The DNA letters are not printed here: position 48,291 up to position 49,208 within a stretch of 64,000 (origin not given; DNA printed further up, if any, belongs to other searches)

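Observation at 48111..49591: Methylase-less three-gene nuclease-like cassette between pcrA and mutL, bounded by a duplicated mutL promoter: top candidate for an undescribed system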

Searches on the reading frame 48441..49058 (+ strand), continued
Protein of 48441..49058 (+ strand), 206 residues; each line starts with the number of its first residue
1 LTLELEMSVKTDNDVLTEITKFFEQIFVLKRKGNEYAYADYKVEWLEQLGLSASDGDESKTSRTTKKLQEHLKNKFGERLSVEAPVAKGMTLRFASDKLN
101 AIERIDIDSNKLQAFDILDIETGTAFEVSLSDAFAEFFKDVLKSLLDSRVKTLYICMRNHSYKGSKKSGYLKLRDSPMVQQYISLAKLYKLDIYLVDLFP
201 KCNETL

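Call 78: find_encoding_contigs(protein=P0259, flank=5000, max_places=4)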
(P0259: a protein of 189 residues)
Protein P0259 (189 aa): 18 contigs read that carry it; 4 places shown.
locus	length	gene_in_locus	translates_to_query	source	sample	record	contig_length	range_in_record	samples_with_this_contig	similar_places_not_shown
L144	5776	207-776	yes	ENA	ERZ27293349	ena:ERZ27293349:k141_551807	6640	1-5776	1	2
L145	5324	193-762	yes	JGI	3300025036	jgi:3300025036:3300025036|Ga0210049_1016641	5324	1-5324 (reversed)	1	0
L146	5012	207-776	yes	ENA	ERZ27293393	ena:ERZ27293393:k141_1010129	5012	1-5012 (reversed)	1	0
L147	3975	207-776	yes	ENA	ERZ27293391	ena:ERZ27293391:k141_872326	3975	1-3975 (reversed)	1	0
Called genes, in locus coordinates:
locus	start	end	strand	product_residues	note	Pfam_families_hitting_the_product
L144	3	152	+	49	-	?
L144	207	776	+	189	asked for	-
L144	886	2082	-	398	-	PF01930:Cas_Cas4 (faint), PF12705:PDDEXK_1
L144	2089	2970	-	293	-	PF02646:RmuC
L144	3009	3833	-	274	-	-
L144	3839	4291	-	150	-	-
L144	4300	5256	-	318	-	-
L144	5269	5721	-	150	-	-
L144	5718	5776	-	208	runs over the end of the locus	-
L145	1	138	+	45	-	?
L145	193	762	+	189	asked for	-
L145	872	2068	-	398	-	PF01930:Cas_Cas4 (faint), PF12705:PDDEXK_1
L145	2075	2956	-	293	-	PF02646:RmuC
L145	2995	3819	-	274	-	-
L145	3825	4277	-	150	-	-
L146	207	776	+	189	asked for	-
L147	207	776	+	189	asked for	-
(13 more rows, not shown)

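Call 79: find_encoding_contigs(protein=P0260, flank=5000, max_places=4)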
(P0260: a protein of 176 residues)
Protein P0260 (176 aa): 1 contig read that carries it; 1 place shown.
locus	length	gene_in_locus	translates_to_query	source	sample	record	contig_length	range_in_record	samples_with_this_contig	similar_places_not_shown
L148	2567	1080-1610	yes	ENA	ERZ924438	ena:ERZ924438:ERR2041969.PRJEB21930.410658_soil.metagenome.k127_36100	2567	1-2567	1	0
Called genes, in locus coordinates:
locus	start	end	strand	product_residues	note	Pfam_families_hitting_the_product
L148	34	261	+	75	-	-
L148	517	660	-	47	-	PF04014:MazE_antitoxin (weak)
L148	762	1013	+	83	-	PF01978:TrmB (weak)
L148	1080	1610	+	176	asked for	-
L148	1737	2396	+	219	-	PF06044:DpnI, PF17726:DpnI_C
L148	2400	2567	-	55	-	?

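Call 80: find_encoding_contigs(protein=P0258, flank=5000, max_places=4)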
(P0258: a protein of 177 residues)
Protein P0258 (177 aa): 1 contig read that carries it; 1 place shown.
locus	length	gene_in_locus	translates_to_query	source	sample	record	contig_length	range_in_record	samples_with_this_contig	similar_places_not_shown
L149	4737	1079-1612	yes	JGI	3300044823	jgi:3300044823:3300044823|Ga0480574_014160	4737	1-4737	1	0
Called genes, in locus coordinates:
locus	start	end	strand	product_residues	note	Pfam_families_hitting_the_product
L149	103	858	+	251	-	-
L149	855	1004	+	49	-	-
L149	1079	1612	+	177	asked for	-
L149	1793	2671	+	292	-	PF13365:Trypsin_2 (weak)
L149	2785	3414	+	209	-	-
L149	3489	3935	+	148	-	-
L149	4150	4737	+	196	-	?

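Call 82: search_protein_families(library=pfam, proteins=[L148:1737-2393:+, L148:762-1010:+, L149:103-855:+, L149:855-1001:+, L149:1793-2668:+, L148:34-258:+], max_evalue=0.1)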
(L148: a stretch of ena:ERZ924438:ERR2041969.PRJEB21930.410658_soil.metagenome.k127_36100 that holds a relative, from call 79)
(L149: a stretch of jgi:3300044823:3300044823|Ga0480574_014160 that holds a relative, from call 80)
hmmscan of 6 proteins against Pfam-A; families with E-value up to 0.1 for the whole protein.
L148:1737-2393:+ (219 aa): 2 families
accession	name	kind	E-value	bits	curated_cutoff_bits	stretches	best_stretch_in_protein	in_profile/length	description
PF06044.18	DpnI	-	7.4e-42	143.5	26.7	1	3-138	44-180/183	Dam-replacing family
PF17726.7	DpnI_C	-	2.8e-25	88.7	23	1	145-211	2-69/70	Dam-replacing HTH domain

L148:762-1010:+ (83 aa): 4 families
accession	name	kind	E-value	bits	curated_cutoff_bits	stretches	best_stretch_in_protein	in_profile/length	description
PF01978.25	TrmB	-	7.3e-06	26.2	25.6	1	3-58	6-60/68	Sugar-specific transcriptional regulator TrmB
PF03551.20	PadR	-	0.00065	20.1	27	1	33-71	31-71/75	Transcriptional regulator PadR-like family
PF01638.23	HxlR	-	0.01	16.1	20.8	1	37-81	37-81/91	HxlR-like helix-turn-helix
PF07381.18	EarA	-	0.04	14.2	22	1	32-75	48-89/90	EarA-like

L149:103-855:+ (251 aa): 1 family
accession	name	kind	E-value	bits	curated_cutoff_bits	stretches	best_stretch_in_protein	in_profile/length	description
PF15471.11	TMEM171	-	0.046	13.2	27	1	37-67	164-194/320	Transmembrane protein family 171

L149:855-1001:+ (49 aa): 0 families

L149:1793-2668:+ (292 aa): 1 family
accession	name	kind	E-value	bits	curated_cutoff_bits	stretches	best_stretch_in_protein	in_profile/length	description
PF13365.12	Trypsin_2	-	2.7e-08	35.1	27.6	1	44-232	1-135/144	Trypsin-like peptidase domain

L148:34-258:+ (75 aa): 1 family
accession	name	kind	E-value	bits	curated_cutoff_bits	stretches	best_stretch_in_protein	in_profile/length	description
PF13020.12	NOV_C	-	0.0028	18.1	22.1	1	1-29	59-85/91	Protein NO VEIN, C-terminal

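Call 88: search_protein_families(library=pfam, alignment_id=A5, max_evalue=0.01)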
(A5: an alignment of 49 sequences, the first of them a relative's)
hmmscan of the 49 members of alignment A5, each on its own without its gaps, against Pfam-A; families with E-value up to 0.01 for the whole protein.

A. member 1, L001:5026-5670:+ (215 aa): 2 families
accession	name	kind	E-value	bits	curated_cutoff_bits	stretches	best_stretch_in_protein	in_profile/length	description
PF00881.29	Nitroreductase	-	3.5e-18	66.8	23.5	2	112-173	107-167/167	Nitroreductase family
PF14512.11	TM1586_NiRdase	-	2e-07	31.3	27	1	105-182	67-141/215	Putative TM nitroreductase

B. families by the number of members that match (of 49 scanned): 74 families (the first 25 are shown)
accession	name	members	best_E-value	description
PF01555.25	N6_N4_Mtase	10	6.5e-14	DNA methylase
PF01170.24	UPF0020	8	7e-12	RMKL-like, methyltransferase domain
PF22191.2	IBR_1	4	0.002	IBR domain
PF00005.33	ABC_tran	3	2.5e-11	ABC transporter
PF01078.27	Mg_chelatase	3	4.4e-05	Magnesium chelatase, subunit ChlI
PF02367.23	TsaE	3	0.0005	Threonylcarbamoyl adenosine biosynthesis protein TsaE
PF03193.22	RsgA_GTPase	3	0.00074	RsgA GTPase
PF13248.11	Zn_ribbon_3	3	0.0032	zinc-ribbon domain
PF01871.22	AMMECR1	2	1.5e-48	AMMECR1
PF01327.26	Pep_deformylase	2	3.8e-44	Polypeptide deformylase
PF13245.12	AAA_19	2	5.1e-26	AAA domain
PF01850.27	PIN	2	1.7e-15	PIN domain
PF21196.3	PcrA_UvrD_tudor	2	4.7e-13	PcrA/UvrD tudor domain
PF13555.12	AAA_29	2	2e-06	P-loop containing region of AAA domain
PF13304.12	AAA_21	2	0.00022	AAA domain, putative AbiEii toxin, Type IV TA system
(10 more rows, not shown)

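Call 89: search_protein_families(library=pfam, alignment_id=A6, max_evalue=0.01)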
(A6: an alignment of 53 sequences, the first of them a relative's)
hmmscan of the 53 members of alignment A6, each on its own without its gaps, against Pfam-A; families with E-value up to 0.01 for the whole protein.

A. member 1, L001:6877-7206:+ (110 aa): 0 families

B. families by the number of members that match (of 53 scanned): 55 families (the first 25 are shown)
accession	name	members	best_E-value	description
PF00334.24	NDK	2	1.2e-50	Nucleoside diphosphate kinase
PF00551.24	Formyl_trans_N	2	5.8e-38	Formyl transferase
PF02911.23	Formyl_trans_C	2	1.5e-15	Formyl transferase, C-terminal domain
PF13391.12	HNH_2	2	7.1e-14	HNH endonuclease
PF01797.21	Y1_Tnp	2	5.1e-11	Transposase IS200 like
PF02897.21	Peptidase_S9_N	1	2.2e-83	Prolyl oligopeptidase, N-terminal beta-propeller domain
PF12002.13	MgsA_C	1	2.1e-74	MgsA AAA+ ATPase C terminal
PF01380.27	SIS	1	4.1e-32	SIS domain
PF16193.11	AAA_assoc_2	1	1.8e-27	AAA C-terminal domain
PF01406.26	tRNA-synt_1e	1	5.1e-26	tRNA synthetases class I (C) catalytic domain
PF01555.25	N6_N4_Mtase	1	3.5e-25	DNA methylase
PF00571.33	CBS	1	9.1e-20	CBS domain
PF05496.18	RuvB_N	1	3.4e-18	Holliday junction DNA helicase RuvB P-loop domain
PF00004.35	AAA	1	1.5e-17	ATPase family associated with various cellular activities (AAA)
PF00903.31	Glyoxalase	1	2.6e-12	Glyoxalase/Bleomycin resistance protein/Dioxygenase superfamily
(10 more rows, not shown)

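Call 93: search_protein_families(library=pfam, proteins=[L125:1071-2156:+, L125:1911-2156:+], max_evalue=1)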
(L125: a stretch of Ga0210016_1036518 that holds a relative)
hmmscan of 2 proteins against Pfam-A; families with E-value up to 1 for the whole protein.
L125:1071-2156:+ (362 aa): 4 families
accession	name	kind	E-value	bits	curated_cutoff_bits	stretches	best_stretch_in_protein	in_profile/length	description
PF01555.25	N6_N4_Mtase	-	2.5e-13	50.9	26.7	1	88-173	133-213/221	DNA methylase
PF01170.24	UPF0020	-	7e-12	45.9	22.3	2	122-169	9-57/197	RMKL-like, methyltransferase domain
PF02006.22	PPS_PS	-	0.057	13.4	26.4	1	131-226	77-168/176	Phosphopantothenate/pantothenate synthetase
PF13649.12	Methyltransf_25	-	0.064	14.4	27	0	259-303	26-71/97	Methyltransferase domain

L125:1911-2156:+ (82 aa): 2 families
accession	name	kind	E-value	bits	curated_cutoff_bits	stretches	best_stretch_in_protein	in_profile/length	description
PF01170.24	UPF0020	-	0.033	14.3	22.3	1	3-34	108-139/197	RMKL-like, methyltransferase domain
PF21267.3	UBAP-1_UBA2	-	0.13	12.6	27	0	42-52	10-20/39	Ubiquitin-associated protein 1, UBA2 domain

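Call 95: search_protein_families(library=padloc, proteins=[P0260, P0031, L125:1071-2156:+], max_evalue=0.01)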
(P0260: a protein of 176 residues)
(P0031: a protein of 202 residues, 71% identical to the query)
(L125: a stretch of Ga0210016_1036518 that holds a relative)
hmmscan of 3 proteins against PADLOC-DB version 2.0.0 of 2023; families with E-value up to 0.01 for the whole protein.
P0260 (176 aa): 0 families

P0031 (202 aa): 0 families

L125:1071-2156:+ (362 aa): 57 families (the best 25 are shown)
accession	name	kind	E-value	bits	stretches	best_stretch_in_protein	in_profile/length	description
PDLC03249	MTase_II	-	3.7e-24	83.5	2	115-235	104-232/541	Type II methyltransferase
PDLC03380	MTase_II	-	5.9e-24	83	2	110-210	26-131/393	Type II methyltransferase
PDLC03377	MTase_II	-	8.5e-24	82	1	106-191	86-171/504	Type II methyltransferase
PDLC03364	MTase_II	-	7.7e-21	72.5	1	94-204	11-119/380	Type II methyltransferase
PDLC03322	MTase_II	-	9.9e-20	68.8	1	104-217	25-135/446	Type II methyltransferase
PDLC03224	MTase_II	-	1.4e-19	68.4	2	111-212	64-165/481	Type II methyltransferase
PDLC03369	MTase_II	-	1.9e-18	64.5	1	103-190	102-187/532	Type II methyltransferase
PDLC03239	MTase_II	-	6.6e-18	62.6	1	112-225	62-181/442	Type II methyltransferase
PDLC03353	MTase_II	-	9.2e-17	59.4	2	141-172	208-239/260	Type II methyltransferase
PDLC03362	MTase_II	-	2.8e-14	50.8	2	111-209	40-139/438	Type II methyltransferase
PDLC03371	MTase_II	-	2.4e-13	48.2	1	29-172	108-241/260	Type II methyltransferase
PDLC03387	MTase_II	-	1.5e-12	45.3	2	123-173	216-265/289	Type II methyltransferase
PDLC04134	mad2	-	1.1e-11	42.3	1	52-309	210-370/492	mads_2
PDLC03376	MTase_II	-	2.8e-11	41.7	2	120-176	36-91/249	Type II methyltransferase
PDLC03351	MTase_II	-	1.8e-10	38.5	1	95-176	107-181/348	Type II methyltransferase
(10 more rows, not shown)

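Call 97: fold_search(model_id=the predicted structure, library=pdb)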
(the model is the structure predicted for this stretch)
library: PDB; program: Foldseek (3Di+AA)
matches with E <= 10: 336; with E <= 0.001: 0
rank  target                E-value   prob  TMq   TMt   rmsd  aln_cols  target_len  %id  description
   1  8q3y_A                1.4e-01  0.44  0.29  0.15  10.6       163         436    9  Crystal structure of apo Can2 from Thermoanaerobacter brockii (released 2023-11-22)
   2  7edb_A                1.8e-01  0.63  0.29  0.18   9.2       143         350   13  EcoT38I restriction endonuclease complexed with DNA (released 2022-03-16)
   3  3s5u_C                2.5e-01  0.21  0.22  0.21  21.1       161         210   12  Crystal structure of CRISPR associated protein (released 2011-06-22)
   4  1es8                  2.6e-01  0.44  0.39  0.39   9.5       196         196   16  Crystal structure of free BglII (released 2001-01-17)
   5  4i1t                  3.9e-01  0.08  0.19  0.21  13.5       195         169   12  Crystal structure of the cap-snatching endonuclease from Pichinde virus (released 2014-02-26)
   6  8sl9                  4.1e-01  0.06  0.20  0.11  21.8       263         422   13  Crystal structure of Francisella tularensis HPPK-DHPS in complex with HPPK inhibitor HP-73 (released 2024-05-01)
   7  5b6h                  4.4e-01  0.11  0.27  0.29  11.9       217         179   12  Crystal structure of an APRT from Yersinia pseudotuberculosis in complex with AMP. (released 2017-05-31)
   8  1yh3_A                5.3e-01  0.30  0.23  0.19   4.9        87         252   14  Crystal structure of human CD38 extracellular domain (released 2005-09-27)
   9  7edb_B                5.6e-01  0.25  0.28  0.18  10.8       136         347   13  EcoT38I restriction endonuclease complexed with DNA (released 2022-03-16)
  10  6qxf_A                5.6e-01  0.11  0.22  0.20  21.8       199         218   10  Cas1-Cas2-Csn2-DNA complex from the Type II-A CRISPR-Cas system (released 2019-05-08)
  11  3v7f_A                5.6e-01  0.08  0.24  0.22  22.4       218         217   11  Crystal Structure of Streptococcus pyogenes Csn2 (released 2012-06-27)
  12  1ewq_A                8.2e-01  0.11  0.18  0.06   5.3        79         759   14  CRYSTAL STRUCTURE TAQ MUTS COMPLEXED WITH A HETERODUPLEX DNA AT 2.2 A RESOLUTION (released 2000-10-23)
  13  3s5u_D                8.2e-01  0.10  0.22  0.21  20.1       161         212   11  Crystal structure of CRISPR associated protein (released 2011-06-22)
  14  6nvo                  8.8e-01  0.11  0.21  0.21   6.5        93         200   11  Crystal structure of Pseudomonas putida nuclease MPE (released 2019-03-27)
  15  9h72_L                8.8e-01  0.06  0.23  0.21  24.5       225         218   12  Csn2 (point mutations Y212R, I213R and M215R) in complex with Cas1-Cas2 integrase and dsDNA, Streptococcus thermophilu (released 2026-02-18)
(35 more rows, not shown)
